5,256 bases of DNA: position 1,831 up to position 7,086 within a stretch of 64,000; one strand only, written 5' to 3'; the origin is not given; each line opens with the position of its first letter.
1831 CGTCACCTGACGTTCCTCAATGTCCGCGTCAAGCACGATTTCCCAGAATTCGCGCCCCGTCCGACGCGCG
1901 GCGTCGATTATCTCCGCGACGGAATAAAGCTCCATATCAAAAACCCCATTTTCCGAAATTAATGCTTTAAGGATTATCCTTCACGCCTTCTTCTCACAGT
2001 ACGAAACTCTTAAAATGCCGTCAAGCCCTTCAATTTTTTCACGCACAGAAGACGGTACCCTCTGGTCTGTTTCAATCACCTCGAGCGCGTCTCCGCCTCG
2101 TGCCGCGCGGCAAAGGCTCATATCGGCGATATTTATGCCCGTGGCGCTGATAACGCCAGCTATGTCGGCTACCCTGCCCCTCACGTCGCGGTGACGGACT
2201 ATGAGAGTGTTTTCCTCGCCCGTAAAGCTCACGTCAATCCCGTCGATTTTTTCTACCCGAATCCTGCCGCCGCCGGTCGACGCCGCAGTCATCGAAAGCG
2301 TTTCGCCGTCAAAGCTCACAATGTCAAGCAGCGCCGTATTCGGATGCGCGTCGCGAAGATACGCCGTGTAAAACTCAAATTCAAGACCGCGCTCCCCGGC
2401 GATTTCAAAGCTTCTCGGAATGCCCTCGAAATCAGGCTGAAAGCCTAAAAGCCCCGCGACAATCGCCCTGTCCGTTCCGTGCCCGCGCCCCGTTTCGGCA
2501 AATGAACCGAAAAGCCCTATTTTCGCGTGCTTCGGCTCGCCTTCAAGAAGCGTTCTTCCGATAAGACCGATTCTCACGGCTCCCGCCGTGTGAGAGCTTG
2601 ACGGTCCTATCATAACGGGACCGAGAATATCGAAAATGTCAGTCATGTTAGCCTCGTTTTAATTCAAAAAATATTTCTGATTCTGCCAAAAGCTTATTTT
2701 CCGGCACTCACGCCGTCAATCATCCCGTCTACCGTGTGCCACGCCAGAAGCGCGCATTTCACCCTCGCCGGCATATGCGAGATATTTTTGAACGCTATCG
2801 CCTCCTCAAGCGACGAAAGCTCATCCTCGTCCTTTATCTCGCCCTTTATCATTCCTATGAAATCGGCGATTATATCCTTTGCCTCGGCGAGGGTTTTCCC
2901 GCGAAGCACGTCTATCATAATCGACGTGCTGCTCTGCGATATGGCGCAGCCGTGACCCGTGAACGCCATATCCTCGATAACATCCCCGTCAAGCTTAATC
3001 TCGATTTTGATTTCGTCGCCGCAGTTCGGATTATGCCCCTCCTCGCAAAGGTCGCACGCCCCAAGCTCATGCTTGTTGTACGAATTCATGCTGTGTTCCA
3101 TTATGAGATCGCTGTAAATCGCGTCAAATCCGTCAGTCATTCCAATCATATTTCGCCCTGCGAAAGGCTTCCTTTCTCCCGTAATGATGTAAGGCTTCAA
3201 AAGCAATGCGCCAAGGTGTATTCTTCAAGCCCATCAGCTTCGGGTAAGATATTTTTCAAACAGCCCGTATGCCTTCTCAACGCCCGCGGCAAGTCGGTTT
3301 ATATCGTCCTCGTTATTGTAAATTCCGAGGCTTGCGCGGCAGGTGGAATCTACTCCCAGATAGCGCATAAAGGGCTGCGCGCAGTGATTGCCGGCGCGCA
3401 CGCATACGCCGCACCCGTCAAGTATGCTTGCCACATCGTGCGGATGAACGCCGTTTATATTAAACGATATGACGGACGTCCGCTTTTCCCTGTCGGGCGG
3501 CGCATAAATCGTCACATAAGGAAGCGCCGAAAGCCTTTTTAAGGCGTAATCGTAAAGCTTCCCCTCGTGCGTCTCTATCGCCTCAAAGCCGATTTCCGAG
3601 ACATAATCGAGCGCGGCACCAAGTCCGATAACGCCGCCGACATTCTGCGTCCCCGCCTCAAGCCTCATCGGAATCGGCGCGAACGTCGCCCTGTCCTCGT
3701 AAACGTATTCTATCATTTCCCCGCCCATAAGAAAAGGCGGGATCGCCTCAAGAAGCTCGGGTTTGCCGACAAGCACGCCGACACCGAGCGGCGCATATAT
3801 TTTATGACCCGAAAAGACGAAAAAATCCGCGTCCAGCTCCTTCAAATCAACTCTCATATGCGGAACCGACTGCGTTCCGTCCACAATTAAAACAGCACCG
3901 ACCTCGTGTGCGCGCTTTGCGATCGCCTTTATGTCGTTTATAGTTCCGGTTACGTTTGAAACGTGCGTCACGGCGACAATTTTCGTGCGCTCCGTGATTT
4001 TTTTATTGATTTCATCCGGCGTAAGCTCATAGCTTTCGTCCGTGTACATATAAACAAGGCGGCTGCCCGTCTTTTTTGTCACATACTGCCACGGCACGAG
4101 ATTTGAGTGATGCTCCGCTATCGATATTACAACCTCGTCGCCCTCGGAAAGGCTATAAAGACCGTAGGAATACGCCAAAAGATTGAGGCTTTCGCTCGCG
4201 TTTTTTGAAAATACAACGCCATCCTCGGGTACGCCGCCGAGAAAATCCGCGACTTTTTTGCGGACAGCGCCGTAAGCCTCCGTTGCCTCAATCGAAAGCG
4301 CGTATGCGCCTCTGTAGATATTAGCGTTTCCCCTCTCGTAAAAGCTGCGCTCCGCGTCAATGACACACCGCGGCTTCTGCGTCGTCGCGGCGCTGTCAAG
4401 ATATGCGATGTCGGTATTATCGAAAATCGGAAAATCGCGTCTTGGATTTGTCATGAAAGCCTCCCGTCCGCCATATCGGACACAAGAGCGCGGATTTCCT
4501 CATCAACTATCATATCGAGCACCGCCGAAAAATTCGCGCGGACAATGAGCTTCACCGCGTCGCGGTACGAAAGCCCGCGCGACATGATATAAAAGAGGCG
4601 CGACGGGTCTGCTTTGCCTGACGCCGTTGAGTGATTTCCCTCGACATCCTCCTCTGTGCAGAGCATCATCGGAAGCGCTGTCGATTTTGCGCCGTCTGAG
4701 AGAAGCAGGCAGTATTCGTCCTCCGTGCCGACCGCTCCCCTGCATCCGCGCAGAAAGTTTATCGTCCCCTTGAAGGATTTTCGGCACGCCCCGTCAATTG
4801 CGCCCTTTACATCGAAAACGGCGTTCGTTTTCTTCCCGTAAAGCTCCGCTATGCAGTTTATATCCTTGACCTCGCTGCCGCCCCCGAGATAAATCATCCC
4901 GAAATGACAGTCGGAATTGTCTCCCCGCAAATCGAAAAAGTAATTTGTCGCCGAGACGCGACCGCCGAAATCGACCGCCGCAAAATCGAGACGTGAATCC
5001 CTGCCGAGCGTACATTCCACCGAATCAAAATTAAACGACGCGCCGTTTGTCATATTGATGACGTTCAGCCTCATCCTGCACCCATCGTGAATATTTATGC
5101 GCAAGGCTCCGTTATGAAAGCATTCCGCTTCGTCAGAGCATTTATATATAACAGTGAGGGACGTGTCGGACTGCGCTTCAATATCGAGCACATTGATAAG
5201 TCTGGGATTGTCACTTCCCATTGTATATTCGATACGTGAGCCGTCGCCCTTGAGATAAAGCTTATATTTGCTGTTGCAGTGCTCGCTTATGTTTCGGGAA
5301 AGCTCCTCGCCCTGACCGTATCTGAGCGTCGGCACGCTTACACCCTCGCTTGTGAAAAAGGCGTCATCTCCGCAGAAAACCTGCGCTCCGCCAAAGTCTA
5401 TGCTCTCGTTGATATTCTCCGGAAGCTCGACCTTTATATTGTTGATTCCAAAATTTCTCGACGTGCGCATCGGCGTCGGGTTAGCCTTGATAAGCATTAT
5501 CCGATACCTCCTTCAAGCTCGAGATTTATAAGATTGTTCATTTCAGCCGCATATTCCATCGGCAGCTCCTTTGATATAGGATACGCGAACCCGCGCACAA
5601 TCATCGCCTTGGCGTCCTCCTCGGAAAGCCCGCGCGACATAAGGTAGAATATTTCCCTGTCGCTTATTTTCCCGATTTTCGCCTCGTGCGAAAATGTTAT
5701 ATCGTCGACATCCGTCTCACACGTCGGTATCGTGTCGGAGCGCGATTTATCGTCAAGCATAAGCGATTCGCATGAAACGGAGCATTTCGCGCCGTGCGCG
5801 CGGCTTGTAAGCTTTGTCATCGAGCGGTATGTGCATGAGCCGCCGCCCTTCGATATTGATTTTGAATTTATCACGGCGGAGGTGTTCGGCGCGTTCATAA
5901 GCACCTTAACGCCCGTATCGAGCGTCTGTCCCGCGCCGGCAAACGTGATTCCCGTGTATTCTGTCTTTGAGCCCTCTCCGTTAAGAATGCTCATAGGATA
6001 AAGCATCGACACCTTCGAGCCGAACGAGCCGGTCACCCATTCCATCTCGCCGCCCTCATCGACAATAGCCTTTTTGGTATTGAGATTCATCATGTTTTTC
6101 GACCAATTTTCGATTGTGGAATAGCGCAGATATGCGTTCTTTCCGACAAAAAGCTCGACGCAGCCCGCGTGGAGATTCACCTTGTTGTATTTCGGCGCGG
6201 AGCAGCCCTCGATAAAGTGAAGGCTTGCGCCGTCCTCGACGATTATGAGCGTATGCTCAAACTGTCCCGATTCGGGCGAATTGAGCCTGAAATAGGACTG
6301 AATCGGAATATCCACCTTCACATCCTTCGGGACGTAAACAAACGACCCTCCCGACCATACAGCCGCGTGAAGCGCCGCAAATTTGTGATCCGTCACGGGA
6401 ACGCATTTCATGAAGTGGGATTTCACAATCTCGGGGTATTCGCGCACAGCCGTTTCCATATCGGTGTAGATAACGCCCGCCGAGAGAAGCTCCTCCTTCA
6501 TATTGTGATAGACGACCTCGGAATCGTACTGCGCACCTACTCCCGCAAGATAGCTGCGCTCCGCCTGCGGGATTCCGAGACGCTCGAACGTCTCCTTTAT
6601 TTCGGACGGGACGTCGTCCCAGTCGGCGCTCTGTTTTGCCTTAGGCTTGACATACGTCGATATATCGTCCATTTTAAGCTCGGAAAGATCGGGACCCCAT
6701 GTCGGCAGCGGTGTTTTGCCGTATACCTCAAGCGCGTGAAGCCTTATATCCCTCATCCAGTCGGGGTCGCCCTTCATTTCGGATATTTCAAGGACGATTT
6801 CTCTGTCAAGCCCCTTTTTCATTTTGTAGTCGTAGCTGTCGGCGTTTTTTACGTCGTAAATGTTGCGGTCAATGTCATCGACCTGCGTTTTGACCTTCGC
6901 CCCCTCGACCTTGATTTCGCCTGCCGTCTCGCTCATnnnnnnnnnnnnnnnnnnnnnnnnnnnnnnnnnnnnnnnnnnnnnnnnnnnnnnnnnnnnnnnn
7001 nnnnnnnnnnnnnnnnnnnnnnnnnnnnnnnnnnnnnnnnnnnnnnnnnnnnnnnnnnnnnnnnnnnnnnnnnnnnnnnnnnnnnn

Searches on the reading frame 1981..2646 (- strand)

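Call 93: search_protein_families(library=pfam, proteins=[window:1981-2646:-], max_evalue=0.0001)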
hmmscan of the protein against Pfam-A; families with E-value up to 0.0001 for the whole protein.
window:1981-2646:- (221 aa): 2 families
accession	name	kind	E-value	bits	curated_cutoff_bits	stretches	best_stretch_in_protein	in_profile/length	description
PF03315.21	SDH_beta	-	7.4e-17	62.5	26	1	4-72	2-74/155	Serine dehydratase beta chain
PF01842.31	ACT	-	4.9e-08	33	27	1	147-208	2-64/66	ACT domain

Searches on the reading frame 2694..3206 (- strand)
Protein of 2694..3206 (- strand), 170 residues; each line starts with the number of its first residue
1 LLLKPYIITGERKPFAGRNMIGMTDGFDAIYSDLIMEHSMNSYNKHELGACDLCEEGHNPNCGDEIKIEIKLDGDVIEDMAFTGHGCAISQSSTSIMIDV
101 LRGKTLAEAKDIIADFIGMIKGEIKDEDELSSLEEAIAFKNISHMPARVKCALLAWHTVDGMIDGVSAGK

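Call 93: search_protein_families(library=pfam, proteins=[window:2694-3206:-], max_evalue=0.0001)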
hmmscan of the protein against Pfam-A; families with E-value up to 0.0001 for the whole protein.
window:2694-3206:- (170 aa): 1 family
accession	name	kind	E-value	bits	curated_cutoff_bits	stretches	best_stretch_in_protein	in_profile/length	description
PF01592.21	NifU_N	-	5.5e-17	62.5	22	1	31-151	2-126/127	NifU-like N terminal domain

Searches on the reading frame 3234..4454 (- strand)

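Call 93: search_protein_families(library=pfam, proteins=[window:3234-4454:-], max_evalue=0.0001)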
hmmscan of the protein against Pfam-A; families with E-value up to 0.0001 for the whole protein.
window:3234-4454:- (406 aa): 4 families
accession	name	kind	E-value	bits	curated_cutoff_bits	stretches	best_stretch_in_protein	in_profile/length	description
PF00266.25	Aminotran_5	-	8.7e-140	466.3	21.5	1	18-388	2-371/371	Aminotransferase class-V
PF01053.26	Cys_Met_Meta_PP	-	9.3e-11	41.3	27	1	102-218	88-198/381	Cys/Met metabolism PLP-dependent enzyme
PF01041.23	DegT_DnrJ_EryC1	-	6.9e-08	32.5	19.8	1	67-197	32-150/360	DegT/DnrJ/EryC1/StrS aminotransferase family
PF00155.27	Aminotran_1_2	-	6.6e-07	29.3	19.7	1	56-192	39-185/361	Aminotransferase class I and II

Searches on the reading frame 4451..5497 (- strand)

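Call 93: search_protein_families(library=pfam, proteins=[window:4451-5497:-], max_evalue=0.0001)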
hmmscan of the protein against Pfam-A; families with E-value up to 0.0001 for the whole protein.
window:4451-5497:- (348 aa): 1 family
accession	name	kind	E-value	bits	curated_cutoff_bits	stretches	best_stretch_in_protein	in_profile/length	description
PF01458.23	SUFBD_core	-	1.2e-49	169.3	27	1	99-321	9-231/232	SUF system FeS cluster assembly, SufBD core domain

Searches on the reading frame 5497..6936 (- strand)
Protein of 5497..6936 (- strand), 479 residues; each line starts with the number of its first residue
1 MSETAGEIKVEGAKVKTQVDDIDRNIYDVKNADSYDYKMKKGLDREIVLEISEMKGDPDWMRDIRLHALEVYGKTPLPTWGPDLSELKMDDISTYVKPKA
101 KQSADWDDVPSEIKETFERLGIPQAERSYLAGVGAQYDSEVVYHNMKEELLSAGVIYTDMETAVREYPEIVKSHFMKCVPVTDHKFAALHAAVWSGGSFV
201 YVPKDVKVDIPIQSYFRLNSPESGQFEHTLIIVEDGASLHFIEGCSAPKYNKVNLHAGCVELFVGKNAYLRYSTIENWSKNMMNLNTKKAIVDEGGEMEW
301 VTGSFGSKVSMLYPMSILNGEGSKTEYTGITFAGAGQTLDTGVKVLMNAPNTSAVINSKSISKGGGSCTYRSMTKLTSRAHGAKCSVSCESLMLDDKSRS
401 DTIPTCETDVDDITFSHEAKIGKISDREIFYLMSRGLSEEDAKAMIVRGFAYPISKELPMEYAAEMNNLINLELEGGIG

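Call 93: search_protein_families(library=pfam, proteins=[window:5497-6936:-], max_evalue=0.0001)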
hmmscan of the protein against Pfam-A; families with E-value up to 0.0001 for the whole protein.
window:5497-6936:- (479 aa): 2 families
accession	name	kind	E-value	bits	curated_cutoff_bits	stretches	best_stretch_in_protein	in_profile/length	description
PF01458.23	SUFBD_core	-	5.3e-78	262.1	27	1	216-450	1-232/232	SUF system FeS cluster assembly, SufBD core domain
PF19295.5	SufBD_N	-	1.2e-11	45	23.5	1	59-213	24-171/172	SufBD protein N-terminal region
